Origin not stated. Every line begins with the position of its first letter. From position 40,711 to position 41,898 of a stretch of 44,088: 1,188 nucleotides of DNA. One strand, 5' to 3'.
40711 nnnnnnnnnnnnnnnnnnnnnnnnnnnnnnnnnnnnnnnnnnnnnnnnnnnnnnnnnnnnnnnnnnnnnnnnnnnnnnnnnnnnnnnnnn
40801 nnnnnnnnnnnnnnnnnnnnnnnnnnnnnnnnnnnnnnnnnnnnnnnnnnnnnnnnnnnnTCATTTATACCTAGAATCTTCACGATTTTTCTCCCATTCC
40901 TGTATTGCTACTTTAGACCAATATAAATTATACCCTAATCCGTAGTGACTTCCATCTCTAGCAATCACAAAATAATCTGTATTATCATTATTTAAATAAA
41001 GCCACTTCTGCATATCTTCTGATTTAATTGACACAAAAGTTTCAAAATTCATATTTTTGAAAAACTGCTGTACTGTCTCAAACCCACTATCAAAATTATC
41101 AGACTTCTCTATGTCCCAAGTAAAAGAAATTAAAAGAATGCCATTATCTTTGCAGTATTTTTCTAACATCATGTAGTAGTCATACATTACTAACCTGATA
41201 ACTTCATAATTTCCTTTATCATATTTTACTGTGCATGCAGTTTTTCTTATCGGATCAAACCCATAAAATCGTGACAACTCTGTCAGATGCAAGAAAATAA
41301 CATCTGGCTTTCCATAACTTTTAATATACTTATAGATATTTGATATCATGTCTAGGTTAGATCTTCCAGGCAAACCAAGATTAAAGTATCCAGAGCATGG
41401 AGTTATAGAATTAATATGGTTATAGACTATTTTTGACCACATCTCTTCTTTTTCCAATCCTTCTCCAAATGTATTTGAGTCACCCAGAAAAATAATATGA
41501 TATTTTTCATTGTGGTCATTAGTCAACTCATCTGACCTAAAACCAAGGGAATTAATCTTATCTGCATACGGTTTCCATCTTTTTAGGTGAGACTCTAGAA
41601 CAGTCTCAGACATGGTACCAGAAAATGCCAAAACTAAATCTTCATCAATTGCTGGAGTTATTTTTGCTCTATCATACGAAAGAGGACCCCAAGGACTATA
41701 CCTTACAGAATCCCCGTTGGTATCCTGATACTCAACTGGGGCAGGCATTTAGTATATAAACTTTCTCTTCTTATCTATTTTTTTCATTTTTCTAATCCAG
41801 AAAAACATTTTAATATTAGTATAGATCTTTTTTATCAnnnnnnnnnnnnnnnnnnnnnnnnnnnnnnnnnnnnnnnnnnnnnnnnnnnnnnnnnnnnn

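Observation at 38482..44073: Tightly packed seven-to-nine-gene modification operon: GT, two P4H-like oxygenases, SGNH, NodU carbamoyltransferase, SGNH, with basic micro-ORFs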

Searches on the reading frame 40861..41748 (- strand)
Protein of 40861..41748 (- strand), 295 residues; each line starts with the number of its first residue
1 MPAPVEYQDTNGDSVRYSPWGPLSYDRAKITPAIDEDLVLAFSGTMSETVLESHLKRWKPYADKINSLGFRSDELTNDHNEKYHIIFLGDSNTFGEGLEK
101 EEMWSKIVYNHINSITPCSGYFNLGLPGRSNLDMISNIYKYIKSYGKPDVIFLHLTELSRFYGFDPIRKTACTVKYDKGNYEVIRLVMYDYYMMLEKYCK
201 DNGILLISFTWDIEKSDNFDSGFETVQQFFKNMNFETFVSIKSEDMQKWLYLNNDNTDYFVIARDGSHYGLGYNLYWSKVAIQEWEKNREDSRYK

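Call 3: search_protein_families(library=pfam, proteins=[window:40861-41748:-], max_evalue=0.1)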
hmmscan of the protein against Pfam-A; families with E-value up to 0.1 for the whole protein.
window:40861-41748:- (295 aa): 1 family
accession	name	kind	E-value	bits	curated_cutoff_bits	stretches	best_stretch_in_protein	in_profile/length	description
PF00657.28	Lipase_GDSL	-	0.071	13.7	23.6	0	85-153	1-82/208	GDSL-like Lipase/Acylhydrolase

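Call 4: search_protein_families(library=phrogs, proteins=[window:40861-41748:-], max_evalue=0.01)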
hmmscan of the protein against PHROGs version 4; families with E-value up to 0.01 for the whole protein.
window:40861-41748:- (295 aa): 0 families

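Call 17: search_dna_similar(query=window:40861-41748:-, collection=phages, mode=protein, max_rows=25, max_evalue=0.01)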
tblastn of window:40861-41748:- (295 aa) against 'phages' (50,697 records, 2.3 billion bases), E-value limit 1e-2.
No match.

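Call 18: find_homologous_proteins(query=window:40861-41748:-, max_evalue=0.001)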
Query window:40861-41748:- (295 aa): 8 proteins with E <= 0.001 among 299 candidates.
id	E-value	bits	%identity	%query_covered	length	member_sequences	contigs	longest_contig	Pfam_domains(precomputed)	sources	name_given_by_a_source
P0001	3.5e-202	688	100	100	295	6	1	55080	-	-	-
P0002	3.2e-72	262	44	97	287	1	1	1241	-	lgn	-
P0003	3.0e-64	235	45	93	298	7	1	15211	-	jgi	jgi:hypothetical protein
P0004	5.1e-57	212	41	96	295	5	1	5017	-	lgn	-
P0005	4.0e-52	196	51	74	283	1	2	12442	-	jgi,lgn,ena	jgi:hypothetical protein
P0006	4.1e-51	192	48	77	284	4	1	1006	-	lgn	-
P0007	8.9e-41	158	40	76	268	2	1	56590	-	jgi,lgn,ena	jgi:hypothetical protein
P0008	4.9e-34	136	41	73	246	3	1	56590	-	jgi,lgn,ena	jgi:hypothetical protein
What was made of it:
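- Tried and rejected: The word-indexed protein search found only 8 SG1 relatives (call 18).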

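Call 19: find_encoding_contigs(protein=P0007, flank=10000, max_places=3)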
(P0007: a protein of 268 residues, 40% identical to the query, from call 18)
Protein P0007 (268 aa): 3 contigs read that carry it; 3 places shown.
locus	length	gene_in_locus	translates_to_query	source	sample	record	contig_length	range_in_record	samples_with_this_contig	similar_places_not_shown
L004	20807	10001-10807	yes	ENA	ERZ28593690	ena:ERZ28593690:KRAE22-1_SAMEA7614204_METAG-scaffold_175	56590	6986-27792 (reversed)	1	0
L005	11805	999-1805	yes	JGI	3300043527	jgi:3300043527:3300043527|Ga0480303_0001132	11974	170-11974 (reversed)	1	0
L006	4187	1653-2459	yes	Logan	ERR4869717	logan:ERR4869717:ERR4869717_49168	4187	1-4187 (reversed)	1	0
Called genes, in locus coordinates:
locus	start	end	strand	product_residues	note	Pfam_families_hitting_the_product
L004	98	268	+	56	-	-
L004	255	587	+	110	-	-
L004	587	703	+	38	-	-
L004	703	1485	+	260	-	-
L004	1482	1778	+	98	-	-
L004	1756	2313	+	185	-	-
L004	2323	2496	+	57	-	-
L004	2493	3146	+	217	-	PF00535:Glycos_transf_2 (weak)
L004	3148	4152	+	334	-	PF01073:3Beta_HSD, PF01370:Epimerase, PF04321:RmlD_sub_bind, PF07993:NAD_binding_4 (faint), PF13460:NAD_binding_10, PF16363:GDP_Man_Dehyd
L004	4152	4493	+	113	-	-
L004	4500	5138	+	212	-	-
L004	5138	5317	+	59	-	PF09723:Zn_ribbon_8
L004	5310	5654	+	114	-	PF01050:MannoseP_isomer, PF07883:Cupin_2 (weak)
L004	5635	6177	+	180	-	-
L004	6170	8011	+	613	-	PF27249:MJ0330_N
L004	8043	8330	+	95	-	-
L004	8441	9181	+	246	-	-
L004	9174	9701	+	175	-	-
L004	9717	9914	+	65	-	PF24254:DUF7455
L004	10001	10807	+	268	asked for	-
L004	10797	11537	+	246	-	-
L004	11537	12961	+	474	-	PF02543:Carbam_trans_N, PF16861:Carbam_trans_C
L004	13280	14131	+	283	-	PF19197:DUF5872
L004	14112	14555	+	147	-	-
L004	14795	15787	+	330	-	PF04055:Radical_SAM, PF13186:SPASM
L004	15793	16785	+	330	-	PF04055:Radical_SAM, PF13186:SPASM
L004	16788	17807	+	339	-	PF04055:Radical_SAM, PF13186:SPASM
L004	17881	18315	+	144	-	PF00011:HSP20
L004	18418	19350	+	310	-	-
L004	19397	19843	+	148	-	PF00210:Ferritin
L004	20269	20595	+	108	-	-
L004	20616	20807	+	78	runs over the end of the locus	-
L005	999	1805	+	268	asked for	-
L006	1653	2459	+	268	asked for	-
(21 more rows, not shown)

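Call 20: find_encoding_contigs(protein=P0003, flank=10000, max_places=3)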
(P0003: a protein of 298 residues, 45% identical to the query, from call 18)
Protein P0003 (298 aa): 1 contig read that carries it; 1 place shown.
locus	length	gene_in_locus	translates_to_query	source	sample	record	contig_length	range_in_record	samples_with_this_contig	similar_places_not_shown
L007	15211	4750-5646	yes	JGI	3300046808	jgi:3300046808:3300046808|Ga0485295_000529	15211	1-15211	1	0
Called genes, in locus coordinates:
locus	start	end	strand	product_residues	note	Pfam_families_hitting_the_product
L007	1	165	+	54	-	?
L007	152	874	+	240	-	-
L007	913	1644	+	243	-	-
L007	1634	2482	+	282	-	-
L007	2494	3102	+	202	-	PF13640:2OG-FeII_Oxy_3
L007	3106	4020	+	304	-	-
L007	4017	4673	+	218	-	PF13640:2OG-FeII_Oxy_3, PF13661:2OG-FeII_Oxy_4 (weak), PF12851:Tet_JBP (weak)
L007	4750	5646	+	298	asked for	-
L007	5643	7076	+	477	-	PF02543:Carbam_trans_N, PF16861:Carbam_trans_C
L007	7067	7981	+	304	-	-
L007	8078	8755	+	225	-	PF05257:CHAP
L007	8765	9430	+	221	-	PF01551:Peptidase_M23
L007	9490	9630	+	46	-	PF09834:DUF2061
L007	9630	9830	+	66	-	PF09834:DUF2061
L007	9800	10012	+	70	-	PF09723:Zn_ribbon_8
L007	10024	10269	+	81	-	PF24254:DUF7455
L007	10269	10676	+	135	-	PF00565:SNase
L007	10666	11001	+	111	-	-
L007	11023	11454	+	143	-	-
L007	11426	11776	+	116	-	-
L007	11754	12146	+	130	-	PF00383:dCMP_cyt_deam_1, PF14437:MafB19-deam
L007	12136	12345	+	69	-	-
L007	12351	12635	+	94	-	PF02467:Whib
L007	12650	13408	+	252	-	PF01583:APS_kinase, PF13671:AAA_33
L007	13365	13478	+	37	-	-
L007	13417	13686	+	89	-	PF09834:DUF2061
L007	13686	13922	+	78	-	-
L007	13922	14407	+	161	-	PF03013:Pyr_excise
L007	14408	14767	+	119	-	-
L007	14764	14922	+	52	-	-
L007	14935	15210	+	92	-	?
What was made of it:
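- L007 has a dCMP-deaminase/MafB19 gene 4.7 kb away (call 20).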

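Call 21: find_encoding_contigs(protein=P0005, flank=10000, max_places=3)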
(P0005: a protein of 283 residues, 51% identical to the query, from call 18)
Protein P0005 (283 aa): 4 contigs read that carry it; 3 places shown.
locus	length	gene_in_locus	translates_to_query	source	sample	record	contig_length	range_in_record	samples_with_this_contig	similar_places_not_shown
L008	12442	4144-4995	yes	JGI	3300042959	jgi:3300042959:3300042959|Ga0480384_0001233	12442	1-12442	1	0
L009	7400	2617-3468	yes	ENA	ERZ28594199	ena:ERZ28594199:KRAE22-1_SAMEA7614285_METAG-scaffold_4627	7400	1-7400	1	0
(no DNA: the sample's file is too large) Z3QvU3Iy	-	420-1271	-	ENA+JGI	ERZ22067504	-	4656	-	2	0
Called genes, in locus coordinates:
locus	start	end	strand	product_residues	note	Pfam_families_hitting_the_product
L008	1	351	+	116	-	?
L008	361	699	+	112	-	PF14025:DUF4241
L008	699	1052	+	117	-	-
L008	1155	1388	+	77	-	-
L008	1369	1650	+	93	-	-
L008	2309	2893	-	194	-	-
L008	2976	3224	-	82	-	-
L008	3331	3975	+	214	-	PF00356:LacI, PF02945:Endonuclease_7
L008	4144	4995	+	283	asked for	-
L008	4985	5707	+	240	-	-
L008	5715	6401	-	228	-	PF13640:2OG-FeII_Oxy_3 (faint)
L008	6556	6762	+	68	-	-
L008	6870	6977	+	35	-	-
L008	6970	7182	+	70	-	-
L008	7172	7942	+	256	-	-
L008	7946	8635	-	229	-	-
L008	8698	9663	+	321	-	PF13524:Glyco_trans_1_2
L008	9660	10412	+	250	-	PF05050:Methyltransf_21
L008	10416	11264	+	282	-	-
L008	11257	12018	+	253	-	-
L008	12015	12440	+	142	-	?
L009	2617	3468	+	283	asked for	-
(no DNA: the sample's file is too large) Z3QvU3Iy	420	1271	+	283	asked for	-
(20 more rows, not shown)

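Call 31: search_protein_families(library=pfam, proteins=[L007:3106-4020:+, L004:13280-14131:+, L004:9174-9701:+, L004:8441-9181:+, L008:4985-5707:+], max_evalue=0.1)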
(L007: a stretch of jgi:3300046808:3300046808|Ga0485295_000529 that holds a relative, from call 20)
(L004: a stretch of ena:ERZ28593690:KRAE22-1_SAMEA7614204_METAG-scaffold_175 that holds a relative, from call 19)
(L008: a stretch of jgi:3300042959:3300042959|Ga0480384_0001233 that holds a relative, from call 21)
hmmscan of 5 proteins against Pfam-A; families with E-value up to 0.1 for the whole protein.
L007:3106-4020:+ (304 aa): 1 family
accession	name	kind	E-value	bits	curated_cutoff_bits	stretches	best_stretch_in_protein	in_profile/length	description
PF00319.23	SRF-TF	-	0.034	14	26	0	6-19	12-25/48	SRF-type transcription factor (DNA-binding and dimerisation domain)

L004:13280-14131:+ (283 aa): 1 family
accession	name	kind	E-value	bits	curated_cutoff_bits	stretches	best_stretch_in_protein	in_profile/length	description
PF19197.5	DUF5872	-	8.3e-09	36.5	27.5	1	242-281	1-39/116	Family of unknown function (DUF5872)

L004:9174-9701:+ (175 aa): 0 families

L004:8441-9181:+ (246 aa): 0 families

L008:4985-5707:+ (240 aa): 1 family
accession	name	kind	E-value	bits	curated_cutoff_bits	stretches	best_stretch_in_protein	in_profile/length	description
PF00296.26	Bac_luciferase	-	0.00024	21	27.9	1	25-107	30-116/314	Luciferase-like monooxygenase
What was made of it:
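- On MBOAT/AT3-SGNH acyl-shuttle systems: No MBOAT or AT3 Pfam hit (calls 3, 31).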

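Call 32: search_protein_families(library=phrogs, proteins=[L008:4985-5707:+], max_evalue=0.01)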
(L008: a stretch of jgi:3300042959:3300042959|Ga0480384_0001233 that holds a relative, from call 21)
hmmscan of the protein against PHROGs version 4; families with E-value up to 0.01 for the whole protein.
L008:4985-5707:+ (240 aa): 0 families

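Call 33: predict_structure(alignment_id=A2)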
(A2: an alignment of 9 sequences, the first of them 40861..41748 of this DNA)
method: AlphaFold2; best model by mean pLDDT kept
length: 295 residues; sequences in the alignment: 9
mean_pLDDT: 80.6   pTM: 0.83
mean pLDDT of the five models: 80.6, 79.7, 77.8, 74.8, 73.1
residues with pLDDT >= 90: 111; 70-90: 115; 50-70: 53; < 50: 16
segments of 3 or more residues with pLDDT < 50: 46-51, 64-68
pLDDT, mean of each block of 10 residues (from residue 1): 70 80 65 56 49 52 49 65 88 77 92 91 77 89 89 92 80 84 92 97 96 77 86 94 93 86 85 95 94 75
secondary structure, 60 per line:
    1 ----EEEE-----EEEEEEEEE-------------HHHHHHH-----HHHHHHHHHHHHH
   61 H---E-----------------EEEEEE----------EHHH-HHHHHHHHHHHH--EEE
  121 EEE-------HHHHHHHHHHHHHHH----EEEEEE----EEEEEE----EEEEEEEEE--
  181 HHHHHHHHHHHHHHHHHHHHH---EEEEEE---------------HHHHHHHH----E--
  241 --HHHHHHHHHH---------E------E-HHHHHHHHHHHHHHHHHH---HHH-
elements in order: E5-8 E14-22 H36-42 H48-61 E83-88 H104-115 E118-123 H131-145 E150-155 E160-165 E170-178 H181-201 E205-210 H226-233 H243-252 H271-288
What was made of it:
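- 40861..41748 (-): SG1, an SGNH-fold Ser-Asp-His protein of 295 aa. Cognate partner of m2. AlphaFold pLDDT 80.6 (call 33).
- On SGNH/GDSL hydrolase superfamily (SG1, SG2): AlphaFold pLDDT 80.6, pTM 0.83 (call 33).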

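Call 39: fold_search(model_id=the predicted structure, library=pdb)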
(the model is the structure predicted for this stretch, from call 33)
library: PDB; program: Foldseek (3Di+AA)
matches with E <= 10: 1022; with E <= 0.001: 9
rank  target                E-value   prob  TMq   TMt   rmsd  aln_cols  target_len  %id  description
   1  3hp4                  4.9e-05  1.00  0.39  0.58   6.4       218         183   16  Crystal structure of psychrotrophic esterase EstA from Pseudoalteromonas sp. 643A inhibited by monoethylphosphonate (released 2009-06-30)
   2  1jrl                  1.3e-04  1.00  0.44  0.66   5.0       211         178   11  Crystal structure of E. coli Lysophospholiase L1/Acyl-CoA Thioesterase I/Protease I L109P mutant (released 2003-07-08)
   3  9hi5_D                1.9e-04  1.00  0.42  0.57   9.2       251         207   10  Structure of scaffold FI6-focused design_02 (released 2025-12-03)
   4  7c23_A                5.9e-04  1.00  0.37  0.52  15.9       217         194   13  Crystal structure of CrmE10, a SGNH-hydrolase family esterase (released 2020-05-20)
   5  8a2n_B                6.6e-04  1.00  0.48  0.47   9.1       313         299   12  Structure of crocagin biosynthetic protein CgnD (released 2023-02-22)
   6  5tid                  7.1e-04  1.00  0.42  0.63   5.4       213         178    9  X-ray structure of acyl-CoA thioesterase I, TesA, mutant M141L/Y145K/L146K at pH 5 in complex with octanoic acid (released 2017-04-26)
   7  7c29_A                8.5e-04  1.00  0.36  0.52  14.9       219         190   12  Esterase CrmE10 mutant-D178A (released 2020-05-20)
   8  5tif                  9.0e-04  1.00  0.43  0.64   5.0       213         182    9  x-ray structure of acyl-CoA thioesterase I, TesA, triple mutant M141L/Y145K/L146K in complex with octanoic acid (released 2017-04-26)
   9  3dt6                  9.6e-04  1.00  0.39  0.50   9.5       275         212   11  Crystal Structure of Bovin Brain Platelet Activating Factor Acetylhydrolase Covalently Inhibited by Paraoxon (released 2009-05-12)
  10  6hfz_C                1.5e-03  1.00  0.44  0.36   5.9       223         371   14  Crystal structure of a two-domain esterase (CEX) active on acetylated mannans (released 2019-09-11)
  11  7bxd                  1.6e-03  0.98  0.37  0.46   7.7       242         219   14  Crystal structure of Ca_00815 (released 2021-04-21)
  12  1bwr                  1.8e-03  0.98  0.36  0.46   9.5       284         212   10  PROBING THE SUBSTRATE SPECIFICITY OF THE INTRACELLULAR BRAIN PLATELET-ACTIVATING FACTOR ACETYLHYDROLASE (released 1999-05-18)
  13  1bwq                  1.9e-03  0.97  0.35  0.46   9.7       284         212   11  PROBING THE SUBSTRATE SPECIFICITY OF THE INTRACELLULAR BRAIN PLATELET-ACTIVATING FACTOR ACETYLHYDROLASE (released 1999-05-18)
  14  6hh9_B                2.5e-03  1.00  0.45  0.37   5.2       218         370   13  Crystal structure of a two-domain esterase (CEX) active on acetylated mannans co-crystallized with mannopentaose (released 2019-09-11)
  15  1fxw_A                2.5e-03  0.99  0.39  0.52   9.3       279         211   10  CRYSTAL STRUCTURE OF THE RECOMBINANT ALPHA1/ALPHA2 CATALYTIC HETERODIMER OF BOVINE BRAIN PLATELET-ACTIVATING FACTOR AC (released 2001-12-12)
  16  8a2n_A                2.7e-03  1.00  0.46  0.46   6.2       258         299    9  Structure of crocagin biosynthetic protein CgnD (released 2023-02-22)
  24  7tjb                  4.9e-03  1.00  0.45  0.57   6.0       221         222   12  Structure of Neisseria gonorrhoeae peptidoglycan O-acetyltransferase B (PatB) (released 2023-01-18)
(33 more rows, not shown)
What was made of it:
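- On SGNH/GDSL hydrolase superfamily (SG1, SG2): Foldseek hits EstA, TesA, CrmE10, PAF-AH, CgnD and PatB with probability about 1, E 5e-5 to 5e-3 and TM (target) up to 0.66 (call 39).
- Foldseek places CgnD (8a2n) at rank 5 for SG1 (E 6.6e-4, TM 0.48; call 39). Foldseek also hits PatB (7tjb, E 4.9e-3; call 39).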

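Call 41: search_solved_structures(query=A2, max_evalue=10, show_alignments=2)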
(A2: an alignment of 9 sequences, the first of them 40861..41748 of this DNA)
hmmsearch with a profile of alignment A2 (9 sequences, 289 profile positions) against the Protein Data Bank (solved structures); distinct sequences matched with E-value up to 10: 4.
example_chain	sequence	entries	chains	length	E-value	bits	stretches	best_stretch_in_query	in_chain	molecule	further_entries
1vjg_A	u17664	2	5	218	0.024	17.3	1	72-125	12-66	putative lipase from the G-D-S-L family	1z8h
7ji4_A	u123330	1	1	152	0.26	13.9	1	132-216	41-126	KdpD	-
9otv_A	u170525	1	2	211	0.85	12.2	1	82-126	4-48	Lysophospholipase L1-like esterase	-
4rw0_A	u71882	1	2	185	1.5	11.4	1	80-204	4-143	Lipolytic protein G-D-S-L family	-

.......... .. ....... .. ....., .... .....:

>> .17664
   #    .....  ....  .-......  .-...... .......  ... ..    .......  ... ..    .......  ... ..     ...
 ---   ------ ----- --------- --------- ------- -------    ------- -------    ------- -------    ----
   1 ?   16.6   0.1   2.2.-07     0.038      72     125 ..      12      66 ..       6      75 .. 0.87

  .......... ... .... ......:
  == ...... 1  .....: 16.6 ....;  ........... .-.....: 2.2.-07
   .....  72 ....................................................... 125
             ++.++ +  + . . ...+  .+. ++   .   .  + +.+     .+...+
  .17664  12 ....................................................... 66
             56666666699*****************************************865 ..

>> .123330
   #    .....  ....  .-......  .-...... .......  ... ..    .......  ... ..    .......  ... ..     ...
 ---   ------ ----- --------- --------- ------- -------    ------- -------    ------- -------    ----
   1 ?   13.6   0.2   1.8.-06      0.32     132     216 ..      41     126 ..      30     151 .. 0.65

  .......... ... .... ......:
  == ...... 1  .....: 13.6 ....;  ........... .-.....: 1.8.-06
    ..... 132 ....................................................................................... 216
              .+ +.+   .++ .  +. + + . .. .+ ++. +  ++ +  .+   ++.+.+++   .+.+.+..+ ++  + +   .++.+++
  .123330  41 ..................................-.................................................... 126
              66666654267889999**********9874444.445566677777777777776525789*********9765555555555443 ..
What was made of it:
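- Similarity of SG1 to CgnD is generic SGNH-level only, and the family profile does not hit CgnD by sequence (call 41).
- Tried and rejected: The SG family profile against PDB sequences gave only marginal GDSL hits and no CgnD (call 41).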

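Call 50: find_related_loci(query=A2, collection=viral_contigs, flank=6000)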
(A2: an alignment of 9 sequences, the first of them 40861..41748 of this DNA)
Query A2 (295 aa) in viral_contigs; peptide patterns used: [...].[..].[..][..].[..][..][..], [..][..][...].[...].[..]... (x = any residue, [..] = any of these).
510 stretches matched a pattern; 353 encode a relative of the query (tblastn E <= 1e-3); the best 80 are kept; 80 distinct loci.
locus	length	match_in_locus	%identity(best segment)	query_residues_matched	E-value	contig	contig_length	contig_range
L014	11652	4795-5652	44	17-294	3e-67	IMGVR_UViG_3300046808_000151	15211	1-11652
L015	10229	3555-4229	44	52-278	4e-49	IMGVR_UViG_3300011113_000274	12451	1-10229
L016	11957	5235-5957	40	25-278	8e-49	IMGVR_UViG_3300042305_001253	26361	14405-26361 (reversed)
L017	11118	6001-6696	41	60-287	7e-48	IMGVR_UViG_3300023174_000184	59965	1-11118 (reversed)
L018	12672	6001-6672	39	63-287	6e-47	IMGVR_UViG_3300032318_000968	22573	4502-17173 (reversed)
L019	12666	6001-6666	44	64-278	1e-46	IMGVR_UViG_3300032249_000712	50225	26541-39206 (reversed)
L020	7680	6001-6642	43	64-277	3e-46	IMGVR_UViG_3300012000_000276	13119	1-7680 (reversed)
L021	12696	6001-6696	38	66-287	3e-46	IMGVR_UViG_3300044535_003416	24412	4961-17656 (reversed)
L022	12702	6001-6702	43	64-289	4e-44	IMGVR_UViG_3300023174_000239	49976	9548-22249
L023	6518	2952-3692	38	25-278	3e-44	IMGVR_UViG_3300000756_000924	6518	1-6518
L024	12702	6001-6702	42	64-289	1e-43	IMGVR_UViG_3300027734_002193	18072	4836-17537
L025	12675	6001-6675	39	61-288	3e-42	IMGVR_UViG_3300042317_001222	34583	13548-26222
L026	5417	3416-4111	38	65-291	3e-42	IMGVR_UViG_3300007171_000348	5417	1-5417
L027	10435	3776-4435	39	64-287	4e-42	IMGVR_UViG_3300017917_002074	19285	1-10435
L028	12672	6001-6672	37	47-288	8e-42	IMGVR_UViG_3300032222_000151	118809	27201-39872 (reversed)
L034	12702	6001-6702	36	39-280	3e-40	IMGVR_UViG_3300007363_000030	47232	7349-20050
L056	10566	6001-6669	35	64-289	6e-37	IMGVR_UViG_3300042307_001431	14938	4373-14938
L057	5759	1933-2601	35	64-289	6e-37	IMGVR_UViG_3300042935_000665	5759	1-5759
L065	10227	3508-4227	35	58-285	8e-37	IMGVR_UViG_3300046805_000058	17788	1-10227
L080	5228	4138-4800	35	65-280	4e-33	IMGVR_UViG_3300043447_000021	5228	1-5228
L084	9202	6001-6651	35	64-278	1e-32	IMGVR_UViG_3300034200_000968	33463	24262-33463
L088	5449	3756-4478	32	59-278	1e-32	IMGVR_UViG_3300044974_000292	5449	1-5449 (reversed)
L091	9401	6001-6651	35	64-278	1e-32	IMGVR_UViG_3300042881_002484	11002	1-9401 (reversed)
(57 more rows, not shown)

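Call 53: search_protein_representatives(alignment_id=A2)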
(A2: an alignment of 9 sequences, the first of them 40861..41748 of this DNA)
Query: 9 sequences, 289 profile positions. Proteins with E-value up to 0.001 (for the whole library): 5655; up to 1e-10: 1743; up to 1e-30: 469. The best 150 are listed.
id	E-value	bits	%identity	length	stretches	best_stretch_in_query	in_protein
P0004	3.1e-120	417.3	-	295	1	1-288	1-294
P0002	1.6e-112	392.0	-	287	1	1-285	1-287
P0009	1.9e-90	319.6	-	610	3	57-282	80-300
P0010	6.0e-88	311.4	-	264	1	31-285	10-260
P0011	9.7e-88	310.7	-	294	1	7-286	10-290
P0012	2.9e-78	279.6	-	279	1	52-287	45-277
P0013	2.6e-76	273.2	-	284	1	54-287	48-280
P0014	3.2e-75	269.6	-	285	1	55-288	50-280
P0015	4.3e-75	269.2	-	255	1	1-265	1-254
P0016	4.4e-75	269.1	-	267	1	58-285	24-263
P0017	9.4e-75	268.1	-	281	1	53-283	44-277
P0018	1.7e-74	267.2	-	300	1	21-283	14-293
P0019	5.7e-74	265.5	-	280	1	32-283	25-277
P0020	7.2e-74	265.2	-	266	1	56-285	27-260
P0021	1.7e-73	263.9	-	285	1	56-287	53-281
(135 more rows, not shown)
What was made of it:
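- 40861..41748 (-): The family has 469 representatives at E<=1e-30 (call 53).
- Tried and rejected: This was a sensitivity artefact: the exhaustive profile search found thousands (call 53).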

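Call 56: search_protein_families(library=pfam, proteins=[L088:4513-5049:+, L065:4770-6551:+, L080:2891-3481:+, L084:2884-3705:+, L091:1888-2568:+, L034:9068-10162:+, L080:2620-2904:+, L056:2540-2845:+, L016:3773-4303:+, L057:1452-1784:+], max_evalue=0.01)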
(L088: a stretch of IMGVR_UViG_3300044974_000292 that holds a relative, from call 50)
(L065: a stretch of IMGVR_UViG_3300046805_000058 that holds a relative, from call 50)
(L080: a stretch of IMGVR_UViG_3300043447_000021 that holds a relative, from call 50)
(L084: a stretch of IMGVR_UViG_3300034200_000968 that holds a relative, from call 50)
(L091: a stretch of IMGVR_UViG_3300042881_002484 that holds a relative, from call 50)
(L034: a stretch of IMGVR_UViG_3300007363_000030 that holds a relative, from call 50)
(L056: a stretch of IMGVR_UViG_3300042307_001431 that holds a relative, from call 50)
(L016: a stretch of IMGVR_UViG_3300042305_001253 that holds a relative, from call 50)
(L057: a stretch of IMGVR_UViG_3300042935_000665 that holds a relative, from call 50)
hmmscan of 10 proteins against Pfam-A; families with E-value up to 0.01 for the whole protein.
L088:4513-5049:+ (178 aa): 1 family
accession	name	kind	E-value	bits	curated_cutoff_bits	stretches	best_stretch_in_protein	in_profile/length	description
PF02414.20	Borrelia_orfA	-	0.0061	16.6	25.8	1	10-147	85-217/288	Borrelia ORF-A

L065:4770-6551:+ (593 aa): 0 families

L080:2891-3481:+ (196 aa): 0 families

L084:2884-3705:+ (273 aa): 2 families
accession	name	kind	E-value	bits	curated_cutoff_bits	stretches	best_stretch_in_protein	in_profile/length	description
PF01930.23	Cas_Cas4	-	0.00096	19.7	22.7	0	161-253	72-158/160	Domain of unknown function DUF83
PF12705.13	PDDEXK_1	-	0.0014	19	22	1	148-254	142-247/247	PD-(D/E)XK nuclease superfamily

L091:1888-2568:+ (226 aa): 0 families

L034:9068-10162:+ (364 aa): 0 families

L080:2620-2904:+ (94 aa): 0 families

L056:2540-2845:+ (101 aa): 0 families

L016:3773-4303:+ (176 aa): 1 family
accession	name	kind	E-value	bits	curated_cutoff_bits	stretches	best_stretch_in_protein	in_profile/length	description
PF00227.31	Proteasome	-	0.0045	17.1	22.4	0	115-162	123-171/189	Proteasome subunit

L057:1452-1784:+ (110 aa): 0 families
